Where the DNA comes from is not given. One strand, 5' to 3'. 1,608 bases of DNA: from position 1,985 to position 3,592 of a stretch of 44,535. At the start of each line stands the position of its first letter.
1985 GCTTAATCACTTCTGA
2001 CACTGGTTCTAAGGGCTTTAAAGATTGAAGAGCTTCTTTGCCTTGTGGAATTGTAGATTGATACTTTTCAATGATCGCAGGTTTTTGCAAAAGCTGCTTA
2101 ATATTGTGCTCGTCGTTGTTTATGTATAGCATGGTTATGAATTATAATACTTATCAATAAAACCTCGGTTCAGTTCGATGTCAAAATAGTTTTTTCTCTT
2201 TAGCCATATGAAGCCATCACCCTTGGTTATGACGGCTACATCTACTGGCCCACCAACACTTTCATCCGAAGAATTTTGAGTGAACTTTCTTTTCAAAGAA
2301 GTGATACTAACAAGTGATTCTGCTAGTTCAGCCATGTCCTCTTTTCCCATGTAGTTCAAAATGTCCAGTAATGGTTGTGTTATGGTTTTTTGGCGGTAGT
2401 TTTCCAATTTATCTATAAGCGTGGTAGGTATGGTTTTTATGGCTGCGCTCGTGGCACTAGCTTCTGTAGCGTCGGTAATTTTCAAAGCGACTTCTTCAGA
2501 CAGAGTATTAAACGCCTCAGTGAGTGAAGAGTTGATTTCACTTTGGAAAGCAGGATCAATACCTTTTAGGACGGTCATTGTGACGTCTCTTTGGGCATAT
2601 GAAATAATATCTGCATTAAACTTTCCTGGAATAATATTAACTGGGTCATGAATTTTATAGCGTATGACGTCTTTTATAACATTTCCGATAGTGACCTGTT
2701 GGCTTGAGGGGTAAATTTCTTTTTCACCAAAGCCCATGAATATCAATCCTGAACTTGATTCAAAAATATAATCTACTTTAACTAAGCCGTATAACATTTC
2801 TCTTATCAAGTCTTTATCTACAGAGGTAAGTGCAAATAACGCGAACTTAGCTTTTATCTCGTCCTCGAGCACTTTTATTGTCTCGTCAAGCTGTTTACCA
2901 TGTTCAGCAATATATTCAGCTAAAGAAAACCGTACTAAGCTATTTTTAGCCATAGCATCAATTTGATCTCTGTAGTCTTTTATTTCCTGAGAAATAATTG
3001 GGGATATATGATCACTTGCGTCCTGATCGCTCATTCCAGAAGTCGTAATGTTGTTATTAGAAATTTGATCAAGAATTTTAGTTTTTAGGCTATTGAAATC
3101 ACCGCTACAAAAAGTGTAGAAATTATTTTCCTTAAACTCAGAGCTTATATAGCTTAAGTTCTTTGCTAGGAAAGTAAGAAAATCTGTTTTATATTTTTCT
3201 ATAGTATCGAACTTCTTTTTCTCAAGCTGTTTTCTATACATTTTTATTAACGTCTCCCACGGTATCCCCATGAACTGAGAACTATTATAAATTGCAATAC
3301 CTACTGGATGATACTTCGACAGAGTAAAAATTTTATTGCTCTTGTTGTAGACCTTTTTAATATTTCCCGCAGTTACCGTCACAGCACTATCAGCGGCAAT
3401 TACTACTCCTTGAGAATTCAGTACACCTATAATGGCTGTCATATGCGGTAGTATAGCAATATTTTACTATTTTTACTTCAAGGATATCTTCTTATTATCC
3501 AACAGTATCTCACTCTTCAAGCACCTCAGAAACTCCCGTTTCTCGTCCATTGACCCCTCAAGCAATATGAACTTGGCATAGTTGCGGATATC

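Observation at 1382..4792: Oversized proteasome-beta/HslV-like Ntn protein + 63-aa protein + P-loop kinase cluster directly downstream of a large serine recombinase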

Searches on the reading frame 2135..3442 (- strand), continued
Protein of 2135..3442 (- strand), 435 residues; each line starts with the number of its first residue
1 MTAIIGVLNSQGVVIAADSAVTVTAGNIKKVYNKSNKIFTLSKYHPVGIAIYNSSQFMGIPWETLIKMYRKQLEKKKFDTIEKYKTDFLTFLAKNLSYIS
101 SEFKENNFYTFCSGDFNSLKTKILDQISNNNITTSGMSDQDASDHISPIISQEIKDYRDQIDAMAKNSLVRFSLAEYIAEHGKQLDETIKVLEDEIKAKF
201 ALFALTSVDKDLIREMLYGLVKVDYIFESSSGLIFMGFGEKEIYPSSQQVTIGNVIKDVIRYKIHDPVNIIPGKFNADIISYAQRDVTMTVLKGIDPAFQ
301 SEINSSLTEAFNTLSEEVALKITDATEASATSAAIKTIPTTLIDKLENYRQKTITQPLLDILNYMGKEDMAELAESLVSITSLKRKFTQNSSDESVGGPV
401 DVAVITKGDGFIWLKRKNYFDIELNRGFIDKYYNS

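Call 60: get_annotated_region(hit=H16, flank=6000)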
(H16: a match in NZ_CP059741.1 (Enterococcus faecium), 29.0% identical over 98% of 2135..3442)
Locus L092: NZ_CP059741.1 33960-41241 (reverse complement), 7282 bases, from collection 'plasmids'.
description: Enterococcus faecium strain A4694 plasmid pA4694_P2, complete sequence
organism: Enterococcus faecium (NCBI taxid 1352)
taxonomy: Bacteria; Bacillota; Bacilli; Lactobacillales; Enterococcaceae; Enterococcus; Enterococcus faecium
host: -; source: Homo sapiens,blood; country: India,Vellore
typing (MOB-suite, as given by PLSDB): non-mobilizable
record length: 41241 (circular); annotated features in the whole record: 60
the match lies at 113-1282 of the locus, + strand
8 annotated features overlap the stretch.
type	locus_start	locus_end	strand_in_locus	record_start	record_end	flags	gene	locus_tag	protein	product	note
CDS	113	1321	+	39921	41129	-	-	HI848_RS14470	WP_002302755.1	hypothetical protein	-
CDS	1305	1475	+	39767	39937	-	-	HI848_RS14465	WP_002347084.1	hypothetical protein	-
CDS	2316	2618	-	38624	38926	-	-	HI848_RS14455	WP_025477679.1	DUF5960 family protein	-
CDS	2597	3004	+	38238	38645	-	-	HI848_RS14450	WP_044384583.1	hypothetical protein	-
CDS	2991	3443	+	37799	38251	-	-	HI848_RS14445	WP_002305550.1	hypothetical protein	-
CDS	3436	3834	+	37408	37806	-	-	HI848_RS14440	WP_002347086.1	hypothetical protein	-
CDS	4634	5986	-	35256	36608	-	-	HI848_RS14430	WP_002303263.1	recombinase family protein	GO:0006310 - DNA recombination [Evidence IEA]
CDS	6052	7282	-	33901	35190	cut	-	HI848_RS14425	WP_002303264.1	GIY-YIG nuclease family protein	-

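Call 63: search_protein_families(library=pfam, alignment_id=A3, max_evalue=0.0001)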
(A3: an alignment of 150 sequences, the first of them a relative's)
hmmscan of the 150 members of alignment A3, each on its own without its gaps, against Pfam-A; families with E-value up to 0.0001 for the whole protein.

A. member 1, L080:6850-8001:+ (384 aa): 1 family
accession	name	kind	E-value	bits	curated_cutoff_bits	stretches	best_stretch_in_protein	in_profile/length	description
PF14258.12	DUF4350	-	4.1e-13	50.4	30.4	1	39-209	3-180/181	Domain of unknown function (DUF4350)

B. families by the number of members that match (of 150 scanned): 153 families (the first 25 are shown)
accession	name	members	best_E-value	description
PF00490.27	ALAD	2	6.5e-143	Delta-aminolevulinic acid dehydratase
PF00375.23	SDF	2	3.3e-126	Sodium:dicarboxylate symporter family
PF01040.23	UbiA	2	4.7e-52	UbiA prenyltransferase family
PF04389.22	Peptidase_M28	2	1.6e-32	Peptidase family M28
PF05685.18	Uma2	2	6.6e-31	Putative restriction endonuclease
PF00578.27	AhpC-TSA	2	1e-30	AhpC/TSA family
PF04343.18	DUF488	2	2.2e-20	Domain of unknown function DUF488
PF13472.12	Lipase_GDSL_2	2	5.1e-17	GDSL-like Lipase/Acylhydrolase family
PF00589.27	Phage_integrase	2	6.4e-16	Phage integrase family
PF13102.12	Phage_int_SAM_5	2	1e-15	Phage integrase SAM-like domain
PF08534.16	Redoxin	2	9.7e-12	Redoxin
PF00657.28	Lipase_GDSL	2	1.4e-10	GDSL-like Lipase/Acylhydrolase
PF00004.35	AAA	2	2.3e-06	ATPase family associated with various cellular activities (AAA)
PF00162.24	PGK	1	7e-156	Phosphoglycerate kinase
PF00206.25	Lyase_1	1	3.6e-112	Lyase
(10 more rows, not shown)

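Call 64: search_protein_families(library=padloc, alignment_id=A3, max_evalue=0.00001)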
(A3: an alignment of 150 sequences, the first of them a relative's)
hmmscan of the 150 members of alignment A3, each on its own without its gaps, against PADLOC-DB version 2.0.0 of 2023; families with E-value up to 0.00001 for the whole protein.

A. member 1, L080:6850-8001:+ (384 aa): 0 families

B. families by the number of members that match (of 150 scanned): 137 families (the first 25 are shown)
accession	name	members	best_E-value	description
PDLC04658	PDC-M45C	2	1.2e-59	-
PDLC04657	PDC-M45B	2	7.2e-55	-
PDLC04832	PDC-S03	2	1.8e-29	-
PDLC04833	PDC-S03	2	2.1e-19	-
PDLC04834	PDC-S03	2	6.1e-18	-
PDLC04505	PDC-M19A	2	1.9e-17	-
PDLC04504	PDC-M19A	2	6.3e-11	-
PDLC02926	HTH_VI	2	1.5e-09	-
PDLC04422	PDC-M11A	1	3.3e-207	-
PDLC04787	PDC-S01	1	4e-163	-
PDLC04419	PDC-M11A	1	1.2e-107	-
PDLC04767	PDC-M66B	1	1e-97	-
PDLC04157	HEC-06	1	1.1e-81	-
PDLC03609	REase_MTase_IIG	1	3.3e-78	Type IIG restriction enzyme-methyltransferase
PDLC04421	PDC-M11A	1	1.2e-76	-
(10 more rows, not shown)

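Call 70: find_encoding_contigs(protein=window:2135-3442:-, flank=10000, max_places=2)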
Protein window:2135-3442:- (435 aa): 4 contigs read that carry it; 2 places shown.
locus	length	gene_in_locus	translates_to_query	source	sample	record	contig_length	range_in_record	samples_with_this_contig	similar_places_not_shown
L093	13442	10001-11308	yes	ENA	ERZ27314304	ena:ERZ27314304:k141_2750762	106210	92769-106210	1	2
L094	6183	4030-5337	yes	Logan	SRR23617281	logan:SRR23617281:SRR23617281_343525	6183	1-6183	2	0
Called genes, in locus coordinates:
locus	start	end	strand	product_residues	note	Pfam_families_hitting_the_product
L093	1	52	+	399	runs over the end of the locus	PF00091:Tubulin, PF12327:FtsZ_C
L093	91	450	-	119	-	-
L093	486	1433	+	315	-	PF00890:FAD_binding_2 (faint), PF03486:HI0933_like (faint), PF07992:Pyr_redox_2, PF12831:FAD_oxidored (weak), PF13738:Pyr_redox_3, PF00070:Pyr_redox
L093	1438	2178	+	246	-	PF00535:Glycos_transf_2, PF10111:Glyco_tranf_2_2, PF13506:Glyco_transf_21 (weak), PF13641:Glyco_tranf_2_3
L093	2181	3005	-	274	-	PF00763:THF_DHG_CYH, PF02882:THF_DHG_CYH_C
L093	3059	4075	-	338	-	PF07478:Dala_Dala_lig_C, PF08443:RimK (weak)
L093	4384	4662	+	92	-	-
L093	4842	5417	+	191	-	PF01936:NYN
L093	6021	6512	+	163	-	-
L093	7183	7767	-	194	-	PF01467:CTP_transf_like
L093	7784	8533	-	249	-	PF03372:Exo_endo_phos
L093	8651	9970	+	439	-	PF00239:Resolvase, PF07508:Recombinase, PF13408:Zn_ribbon_recom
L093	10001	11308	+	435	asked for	-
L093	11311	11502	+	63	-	-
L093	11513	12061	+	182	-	-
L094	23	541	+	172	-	-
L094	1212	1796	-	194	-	PF01467:CTP_transf_like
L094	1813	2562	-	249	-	PF03372:Exo_endo_phos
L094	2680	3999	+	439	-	PF00239:Resolvase, PF07508:Recombinase, PF13408:Zn_ribbon_recom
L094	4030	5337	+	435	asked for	-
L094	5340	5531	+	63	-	-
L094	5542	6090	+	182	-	-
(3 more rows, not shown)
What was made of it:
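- The same arrangement recurs on a second contig of the same or a near-identical organism (L094; call 70).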

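Call 79: search_protein_families(library=pfam, alignment_id=A1, max_evalue=1)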
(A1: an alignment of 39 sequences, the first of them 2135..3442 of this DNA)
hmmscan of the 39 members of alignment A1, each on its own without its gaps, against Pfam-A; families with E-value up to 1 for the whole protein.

A. member 1, window:2135-3442:- (435 aa): 6 families
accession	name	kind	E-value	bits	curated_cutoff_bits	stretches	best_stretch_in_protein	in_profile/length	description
PF10553.14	MSV199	-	0.002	18.8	22.4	1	82-160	19-91/132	MSV199 domain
PF09375.15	Peptidase_M75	-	0.034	14.2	23.5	1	119-200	174-254/288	Imelysin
PF04368.18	DUF507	-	0.054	13.9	24.7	1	104-163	87-145/182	Protein of unknown function (DUF507)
PF00227.31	Proteasome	-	0.058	13.5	22.4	1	2-39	5-47/189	Proteasome subunit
PF04263.21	TPK_catalytic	-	0.082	13.3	30.7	1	110-145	29-65/113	Thiamin pyrophosphokinase, catalytic domain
PF07798.16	CCDC90-like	-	0.92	9.8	33.5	0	314-381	4-70/175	Coiled-coil domain-containing protein 90-like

B. families by the number of members that match (of 39 scanned): 68 families (the first 25 are shown)
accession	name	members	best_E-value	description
PF00227.31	Proteasome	11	0.015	Proteasome subunit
PF07697.16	7TMR-HDED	4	0.02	7TM-HD extracellular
PF10239.14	DUF2465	3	0.012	Protein of unknown function (DUF2465)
PF10437.14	Lip_prot_lig_C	2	0.024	Bacterial lipoate protein ligase C-terminus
PF09375.15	Peptidase_M75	2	0.034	Imelysin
PF04368.18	DUF507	2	0.054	Protein of unknown function (DUF507)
PF13907.11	CHD1-like_C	2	0.12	Chromodomain-helicase-DNA-binding protein 1-like, C-terminal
PF01099.22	Uteroglobin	1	5.5e-05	Uteroglobin family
PF04513.17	Baculo_PEP_C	1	0.00021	Baculovirus polyhedron envelope protein, PEP, C terminus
PF10553.14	MSV199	1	0.002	MSV199 domain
PF14500.11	MMS19_N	1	0.0029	Dos2-interacting transcription regulator of RNA-Pol-II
PF21889.1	TPR1-like_2nd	1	0.0032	TPR1-like, CTLH-containing domain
PF06207.16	DUF1002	1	0.0055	Protein of unknown function (DUF1002)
PF13608.11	Potyvirid-P3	1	0.0071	Protein P3 of Potyviral polyprotein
PF18890.5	FANCL_d2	1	0.015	FANCL UBC-like domain 2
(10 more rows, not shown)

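Call 89: search_protein_representatives(alignment_id=A1)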
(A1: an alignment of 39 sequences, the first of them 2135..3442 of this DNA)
Query: 39 sequences, 435 profile positions. Proteins with E-value up to 0.001 (for the whole library): 6050; up to 1e-10: 4990; up to 1e-30: 3313. The best 150 are listed.
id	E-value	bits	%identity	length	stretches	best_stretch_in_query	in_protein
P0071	1.6e-180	617.5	-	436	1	1-434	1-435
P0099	1.3e-156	538.7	-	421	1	1-427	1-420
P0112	2.1e-146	505.1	-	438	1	1-434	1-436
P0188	3.8e-145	500.9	-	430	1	1-434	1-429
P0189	1.6e-144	498.8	-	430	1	1-434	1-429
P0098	3.0e-142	491.3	-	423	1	1-426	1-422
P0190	1.5e-133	462.7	-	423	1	1-434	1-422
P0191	1.8e-133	462.4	-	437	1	1-434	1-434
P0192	3.7e-133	461.4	-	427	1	1-434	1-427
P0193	4.3e-133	461.2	-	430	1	1-434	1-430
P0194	6.4e-133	460.6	-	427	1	1-421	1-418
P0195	7.7e-133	460.3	-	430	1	1-434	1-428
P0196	4.0e-132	458.0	-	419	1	1-433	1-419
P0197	7.2e-132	457.1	-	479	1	1-434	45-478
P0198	1.4e-131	456.2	-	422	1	1-434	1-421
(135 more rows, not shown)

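Call 96: get_annotated_region(hit=H11, flank=5000)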
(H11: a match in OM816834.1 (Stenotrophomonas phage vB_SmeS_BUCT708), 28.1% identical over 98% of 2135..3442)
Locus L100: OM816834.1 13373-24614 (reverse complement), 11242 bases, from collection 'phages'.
description: Stenotrophomonas phage vB_SmeS_BUCT708, complete genome.
organism: Stenotrophomonas phage vB_SmeS_BUCT708 (NCBI taxid 3012328)
taxonomy: Viruses; Duplodnaviria; Heunggongvirae; Uroviricota; Caudoviricetes
host: Stenotrophomonas maltophilia BUCT708; source: hospital sewage; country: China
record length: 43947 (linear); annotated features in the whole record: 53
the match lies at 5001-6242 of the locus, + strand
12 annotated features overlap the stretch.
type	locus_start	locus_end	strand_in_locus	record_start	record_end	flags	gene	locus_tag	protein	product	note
CDS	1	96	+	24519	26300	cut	-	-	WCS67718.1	hypothetical protein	-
CDS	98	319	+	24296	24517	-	-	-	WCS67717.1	hypothetical protein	-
CDS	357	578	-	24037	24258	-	-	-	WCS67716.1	DUF2829 domain-containing protein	-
CDS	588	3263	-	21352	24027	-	-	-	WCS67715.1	hypothetical protein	-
CDS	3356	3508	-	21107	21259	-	-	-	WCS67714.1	DUF1378 family protein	-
CDS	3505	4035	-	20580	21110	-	-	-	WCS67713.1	hypothetical protein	-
CDS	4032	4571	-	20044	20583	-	-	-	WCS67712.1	lysozyme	-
CDS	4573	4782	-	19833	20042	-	-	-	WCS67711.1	class II holin family protein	-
CDS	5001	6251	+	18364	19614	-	-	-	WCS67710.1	hypothetical protein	-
CDS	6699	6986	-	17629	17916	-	-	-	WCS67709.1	hypothetical protein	-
CDS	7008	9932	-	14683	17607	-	-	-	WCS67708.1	hypothetical protein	-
CDS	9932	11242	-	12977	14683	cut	-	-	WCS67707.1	hypothetical protein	-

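Call 97: get_annotated_region(hit=H15, flank=6000)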
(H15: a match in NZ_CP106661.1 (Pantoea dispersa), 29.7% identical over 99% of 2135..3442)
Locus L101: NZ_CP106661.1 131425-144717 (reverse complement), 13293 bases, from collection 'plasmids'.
description: Pantoea dispersa strain ML.8a3 plasmid pML.8a3, complete sequence
organism: Pantoea dispersa (NCBI taxid 59814)
taxonomy: Bacteria; Pseudomonadota; Gammaproteobacteria; Enterobacterales; Erwiniaceae; Pantoea; Pantoea dispersa
host: -; source: Philodendron erubescens,Pure isolate,Aerial roots; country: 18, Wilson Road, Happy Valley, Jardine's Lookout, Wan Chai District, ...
typing (MOB-suite, as given by PLSDB): non-mobilizable; replicon rep_cluster_1232
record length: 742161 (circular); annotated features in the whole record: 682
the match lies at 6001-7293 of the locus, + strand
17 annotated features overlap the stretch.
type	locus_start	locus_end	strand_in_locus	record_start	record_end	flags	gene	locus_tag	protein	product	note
CDS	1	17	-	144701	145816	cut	-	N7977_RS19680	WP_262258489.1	type IV secretion protein Rhs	-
CDS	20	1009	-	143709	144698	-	-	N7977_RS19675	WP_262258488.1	hypothetical protein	-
CDS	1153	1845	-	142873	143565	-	-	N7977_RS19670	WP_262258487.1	thioredoxin domain-containing protein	-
CDS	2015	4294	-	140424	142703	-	-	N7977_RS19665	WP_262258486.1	hypothetical protein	-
CDS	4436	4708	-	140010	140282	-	-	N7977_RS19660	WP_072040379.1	zinc ribbon domain-containing protein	-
CDS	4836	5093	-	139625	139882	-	-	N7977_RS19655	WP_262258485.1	hypothetical protein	-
CDS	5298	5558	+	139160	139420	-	-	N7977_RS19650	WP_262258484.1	hypothetical protein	-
CDS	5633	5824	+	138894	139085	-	-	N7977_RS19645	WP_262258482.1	hypothetical protein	-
CDS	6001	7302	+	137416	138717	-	-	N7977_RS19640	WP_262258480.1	hypothetical protein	-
CDS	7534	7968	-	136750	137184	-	-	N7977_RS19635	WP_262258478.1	hypothetical protein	-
CDS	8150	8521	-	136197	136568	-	-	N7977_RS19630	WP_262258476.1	hypothetical protein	-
CDS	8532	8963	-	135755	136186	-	-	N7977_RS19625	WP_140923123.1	hypothetical protein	-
CDS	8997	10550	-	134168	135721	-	-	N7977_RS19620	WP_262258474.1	phage tail protein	-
CDS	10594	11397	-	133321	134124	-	-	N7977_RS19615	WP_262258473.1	hypothetical protein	-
CDS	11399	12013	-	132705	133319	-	-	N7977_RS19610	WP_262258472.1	hypothetical protein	-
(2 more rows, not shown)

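Call 103: find_encoding_contigs(protein=P0109, flank=5000, max_places=2)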
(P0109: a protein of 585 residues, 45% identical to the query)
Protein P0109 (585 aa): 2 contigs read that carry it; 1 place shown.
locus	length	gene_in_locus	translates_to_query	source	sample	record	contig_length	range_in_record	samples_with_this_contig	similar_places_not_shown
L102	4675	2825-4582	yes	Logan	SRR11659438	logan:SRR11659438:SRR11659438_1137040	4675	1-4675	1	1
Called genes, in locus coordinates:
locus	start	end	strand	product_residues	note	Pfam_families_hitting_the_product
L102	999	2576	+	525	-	-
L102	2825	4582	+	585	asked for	PF00899:ThiF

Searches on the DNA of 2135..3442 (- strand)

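Call 104: search_dna_similar(query=L090:5001-6475:+, collection=ecoli_genomes, mode=distant, max_rows=8)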
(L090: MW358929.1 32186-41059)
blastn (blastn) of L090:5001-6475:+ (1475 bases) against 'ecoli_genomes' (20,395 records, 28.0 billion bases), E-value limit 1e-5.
Records with a match: 22; places in all: 22; records where one place covers at least 80% of the query: 0.
Genomes with a match: 22 of 5426; with a place that covers at least 80% of the query: 0. Places per genome that has any: lowest 1, median 1, highest 1. On chromosomes: 22 places; on plasmids: 0.
Best place of each record, by identity: 60-80% 22.
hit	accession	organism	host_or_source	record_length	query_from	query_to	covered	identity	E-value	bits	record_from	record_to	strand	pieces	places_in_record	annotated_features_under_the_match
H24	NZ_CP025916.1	Escherichia coli strain 120899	Homo sapiens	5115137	1057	1285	16%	73.8%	2e-30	143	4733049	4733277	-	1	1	hypothetical protein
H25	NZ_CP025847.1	Escherichia coli strain 602354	Homo sapiens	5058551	1057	1285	16%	73.8%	2e-30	143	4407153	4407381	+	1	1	hypothetical protein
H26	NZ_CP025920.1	Escherichia coli strain 103605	Homo sapiens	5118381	1057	1285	16%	73.8%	2e-30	143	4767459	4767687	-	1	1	hypothetical protein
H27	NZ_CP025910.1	Escherichia coli strain 204446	Homo sapiens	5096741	1057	1285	16%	73.8%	2e-30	143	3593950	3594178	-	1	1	hypothetical protein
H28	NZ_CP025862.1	Escherichia coli strain 504237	Homo sapiens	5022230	1057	1285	16%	73.8%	2e-30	143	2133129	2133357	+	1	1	hypothetical protein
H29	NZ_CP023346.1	Escherichia coli strain ETEC-2265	Homo sapiens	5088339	1057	1285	16%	73.8%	2e-30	143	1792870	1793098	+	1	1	hypothetical protein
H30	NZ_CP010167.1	Escherichia coli strain H3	not applicable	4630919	1057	1285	16%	73.8%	2e-30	143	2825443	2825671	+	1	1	hypothetical protein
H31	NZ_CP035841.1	Escherichia coli strain TW10722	Homo sapiens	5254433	1057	1285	16%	73.8%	2e-30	143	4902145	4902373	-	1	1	hypothetical protein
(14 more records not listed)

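Call 105: get_annotated_region(hit=H30, flank=9000)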
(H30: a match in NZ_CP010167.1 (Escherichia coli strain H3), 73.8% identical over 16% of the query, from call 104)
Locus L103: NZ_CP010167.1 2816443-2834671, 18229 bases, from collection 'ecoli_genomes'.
description: Escherichia coli strain H3 chromosome, complete genome
organism: Escherichia coli strain H3 (NCBI taxid 562)
replicon: chromosome; assembly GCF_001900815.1
host: not applicable; source: -; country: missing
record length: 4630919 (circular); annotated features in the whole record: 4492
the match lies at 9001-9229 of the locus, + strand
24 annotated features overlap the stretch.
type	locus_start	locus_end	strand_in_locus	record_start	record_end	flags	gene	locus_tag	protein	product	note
CDS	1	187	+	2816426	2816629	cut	ydfZ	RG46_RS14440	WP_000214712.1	putative selenium delivery protein YdfZ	-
CDS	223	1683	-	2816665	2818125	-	ydfI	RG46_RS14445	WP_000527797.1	mannitol dehydrogenase family protein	-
CDS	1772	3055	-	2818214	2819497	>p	ydfJ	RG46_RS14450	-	MHS family MFS transporter YdfJ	incomplete; partial in the middle of a contig; missing N-terminus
CDS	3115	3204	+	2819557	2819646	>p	-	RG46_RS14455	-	DinI-like family protein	incomplete; partial in the middle of a contig; missing C-terminus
CDS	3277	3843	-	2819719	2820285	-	-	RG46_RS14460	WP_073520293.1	DUF4376 domain-containing protein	-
CDS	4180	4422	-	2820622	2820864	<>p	-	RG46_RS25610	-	tail fiber protein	incomplete; partial in the middle of a contig; missing N-terminus and C-terminus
CDS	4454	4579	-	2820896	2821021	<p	-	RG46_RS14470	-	glycosyl hydrolase 108 family protein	incomplete; partial in the middle of a contig; missing C-terminus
CDS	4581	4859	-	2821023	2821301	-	-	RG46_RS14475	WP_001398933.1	phage holin family protein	-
CDS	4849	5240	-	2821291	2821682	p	-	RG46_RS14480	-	putative holin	frameshifted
tRNA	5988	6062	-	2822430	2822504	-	-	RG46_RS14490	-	tRNA-Gly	-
tRNA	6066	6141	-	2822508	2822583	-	-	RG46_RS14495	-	tRNA-Thr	-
CDS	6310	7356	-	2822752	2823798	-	-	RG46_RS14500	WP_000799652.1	DNA-methyltransferase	-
CDS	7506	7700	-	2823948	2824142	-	-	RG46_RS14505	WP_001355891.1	hypothetical protein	-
CDS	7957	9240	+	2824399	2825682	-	-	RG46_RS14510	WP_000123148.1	hypothetical protein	-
CDS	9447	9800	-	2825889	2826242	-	-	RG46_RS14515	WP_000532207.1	antiterminator Q family protein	-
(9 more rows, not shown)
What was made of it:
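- Those positions are classic moron sites, and the gene is often oppositely oriented to the phage late genes (calls 96, 97, 105).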
